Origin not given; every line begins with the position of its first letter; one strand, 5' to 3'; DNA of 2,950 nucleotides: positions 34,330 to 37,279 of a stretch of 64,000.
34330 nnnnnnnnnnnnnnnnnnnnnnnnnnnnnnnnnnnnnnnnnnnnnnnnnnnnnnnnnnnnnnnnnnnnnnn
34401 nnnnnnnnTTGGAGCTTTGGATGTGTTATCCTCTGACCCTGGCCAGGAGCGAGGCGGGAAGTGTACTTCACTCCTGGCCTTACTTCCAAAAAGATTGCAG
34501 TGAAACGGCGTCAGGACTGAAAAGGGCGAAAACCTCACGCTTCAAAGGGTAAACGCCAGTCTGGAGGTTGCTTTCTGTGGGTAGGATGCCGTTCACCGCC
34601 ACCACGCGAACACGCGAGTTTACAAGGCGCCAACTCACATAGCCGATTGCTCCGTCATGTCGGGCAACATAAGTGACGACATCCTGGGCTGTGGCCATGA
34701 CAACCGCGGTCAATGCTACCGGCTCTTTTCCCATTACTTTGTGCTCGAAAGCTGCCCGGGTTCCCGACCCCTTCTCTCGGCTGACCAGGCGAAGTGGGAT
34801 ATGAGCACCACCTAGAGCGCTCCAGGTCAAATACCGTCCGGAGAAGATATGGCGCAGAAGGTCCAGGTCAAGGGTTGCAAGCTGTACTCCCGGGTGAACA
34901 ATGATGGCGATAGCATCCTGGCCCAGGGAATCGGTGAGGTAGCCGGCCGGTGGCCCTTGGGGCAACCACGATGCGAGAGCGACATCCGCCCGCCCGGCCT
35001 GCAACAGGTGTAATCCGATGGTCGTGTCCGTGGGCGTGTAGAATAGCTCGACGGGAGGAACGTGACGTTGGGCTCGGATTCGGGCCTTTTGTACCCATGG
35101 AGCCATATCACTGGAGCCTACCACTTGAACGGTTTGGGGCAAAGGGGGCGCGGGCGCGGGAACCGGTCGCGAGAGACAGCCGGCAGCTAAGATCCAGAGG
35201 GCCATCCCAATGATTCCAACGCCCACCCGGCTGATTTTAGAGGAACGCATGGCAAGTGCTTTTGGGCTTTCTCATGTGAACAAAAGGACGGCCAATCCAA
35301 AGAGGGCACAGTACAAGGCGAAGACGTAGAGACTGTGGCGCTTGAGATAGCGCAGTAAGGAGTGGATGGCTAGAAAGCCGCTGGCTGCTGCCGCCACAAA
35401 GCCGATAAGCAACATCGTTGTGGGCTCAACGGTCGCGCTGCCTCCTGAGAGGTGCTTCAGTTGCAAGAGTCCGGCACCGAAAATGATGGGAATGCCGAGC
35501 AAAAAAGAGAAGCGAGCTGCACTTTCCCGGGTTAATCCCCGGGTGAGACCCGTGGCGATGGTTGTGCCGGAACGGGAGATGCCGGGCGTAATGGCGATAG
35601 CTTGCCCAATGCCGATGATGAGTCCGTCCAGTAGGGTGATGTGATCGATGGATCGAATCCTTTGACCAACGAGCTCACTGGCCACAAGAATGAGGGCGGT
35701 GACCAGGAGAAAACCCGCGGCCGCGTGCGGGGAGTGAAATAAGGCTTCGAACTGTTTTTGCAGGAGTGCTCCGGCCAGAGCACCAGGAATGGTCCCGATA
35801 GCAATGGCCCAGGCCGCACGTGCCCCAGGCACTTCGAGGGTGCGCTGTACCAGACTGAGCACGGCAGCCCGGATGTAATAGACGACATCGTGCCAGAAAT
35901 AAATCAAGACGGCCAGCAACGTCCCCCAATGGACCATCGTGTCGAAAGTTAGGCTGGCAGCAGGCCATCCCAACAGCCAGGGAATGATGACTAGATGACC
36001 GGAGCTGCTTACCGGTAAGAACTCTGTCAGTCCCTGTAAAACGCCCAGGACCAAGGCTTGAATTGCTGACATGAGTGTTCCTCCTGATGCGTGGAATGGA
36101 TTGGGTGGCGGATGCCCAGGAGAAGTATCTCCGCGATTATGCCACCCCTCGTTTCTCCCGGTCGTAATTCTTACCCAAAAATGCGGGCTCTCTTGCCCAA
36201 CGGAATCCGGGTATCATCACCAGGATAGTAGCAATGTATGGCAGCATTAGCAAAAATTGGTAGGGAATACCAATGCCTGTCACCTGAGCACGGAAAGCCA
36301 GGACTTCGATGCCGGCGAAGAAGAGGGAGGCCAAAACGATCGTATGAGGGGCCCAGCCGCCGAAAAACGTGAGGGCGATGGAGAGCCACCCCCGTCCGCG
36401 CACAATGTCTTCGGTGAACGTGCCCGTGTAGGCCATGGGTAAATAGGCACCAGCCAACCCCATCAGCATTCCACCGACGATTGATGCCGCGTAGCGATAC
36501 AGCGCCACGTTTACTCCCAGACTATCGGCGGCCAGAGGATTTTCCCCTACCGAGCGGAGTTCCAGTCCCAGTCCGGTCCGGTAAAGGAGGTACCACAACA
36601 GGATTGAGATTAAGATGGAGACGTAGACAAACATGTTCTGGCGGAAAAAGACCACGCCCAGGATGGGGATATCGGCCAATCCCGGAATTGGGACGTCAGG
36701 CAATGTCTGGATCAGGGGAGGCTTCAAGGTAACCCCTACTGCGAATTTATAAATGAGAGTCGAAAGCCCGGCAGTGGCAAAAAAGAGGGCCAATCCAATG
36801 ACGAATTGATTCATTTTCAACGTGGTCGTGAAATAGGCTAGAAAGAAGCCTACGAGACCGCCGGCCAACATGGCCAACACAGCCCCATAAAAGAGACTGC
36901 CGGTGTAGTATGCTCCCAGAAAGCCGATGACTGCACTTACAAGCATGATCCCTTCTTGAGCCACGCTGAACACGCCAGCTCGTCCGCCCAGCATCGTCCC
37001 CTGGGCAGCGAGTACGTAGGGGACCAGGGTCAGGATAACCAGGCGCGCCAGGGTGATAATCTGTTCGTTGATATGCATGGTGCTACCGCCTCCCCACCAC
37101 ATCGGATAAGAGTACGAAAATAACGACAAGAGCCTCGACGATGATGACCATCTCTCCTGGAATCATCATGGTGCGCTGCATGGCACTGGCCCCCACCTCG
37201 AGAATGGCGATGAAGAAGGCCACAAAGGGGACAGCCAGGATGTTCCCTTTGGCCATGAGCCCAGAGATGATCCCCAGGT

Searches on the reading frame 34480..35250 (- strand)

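Call 71: search_protein_families(library=pfam, proteins=[window:34480-35250:-], max_evalue=0.00001)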
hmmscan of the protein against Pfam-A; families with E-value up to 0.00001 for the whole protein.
window:34480-35250:- (256 aa): 2 families
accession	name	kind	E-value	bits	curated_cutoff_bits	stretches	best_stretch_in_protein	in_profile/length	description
PF12849.12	PBP_like_2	-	9.2e-23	81.8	27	1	36-246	7-247/267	PBP superfamily domain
PF12727.12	PBP_like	-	1.2e-09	38.1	27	1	61-204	5-149/193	PBP superfamily domain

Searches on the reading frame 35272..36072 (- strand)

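Call 71: search_protein_families(library=pfam, proteins=[window:35272-36072:-], max_evalue=0.00001)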
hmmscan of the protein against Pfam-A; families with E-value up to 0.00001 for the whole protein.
window:35272-36072:- (266 aa): 1 family
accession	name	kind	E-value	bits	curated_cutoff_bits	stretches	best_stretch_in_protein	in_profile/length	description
PF02673.24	BacA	-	3.9e-78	263.1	33.4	1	6-260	1-256/257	Bacitracin resistance protein BacA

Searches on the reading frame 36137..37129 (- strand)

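Call 71: search_protein_families(library=pfam, proteins=[window:36137-37129:-], max_evalue=0.00001)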
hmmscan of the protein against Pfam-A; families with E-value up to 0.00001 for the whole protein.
window:36137-37129:- (330 aa): 1 family
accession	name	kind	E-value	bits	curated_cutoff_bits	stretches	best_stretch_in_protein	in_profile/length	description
PF02653.21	BPD_transp_2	-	2.7e-29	102.6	26.8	1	32-281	6-249/269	Branched-chain amino acid transport system / permease component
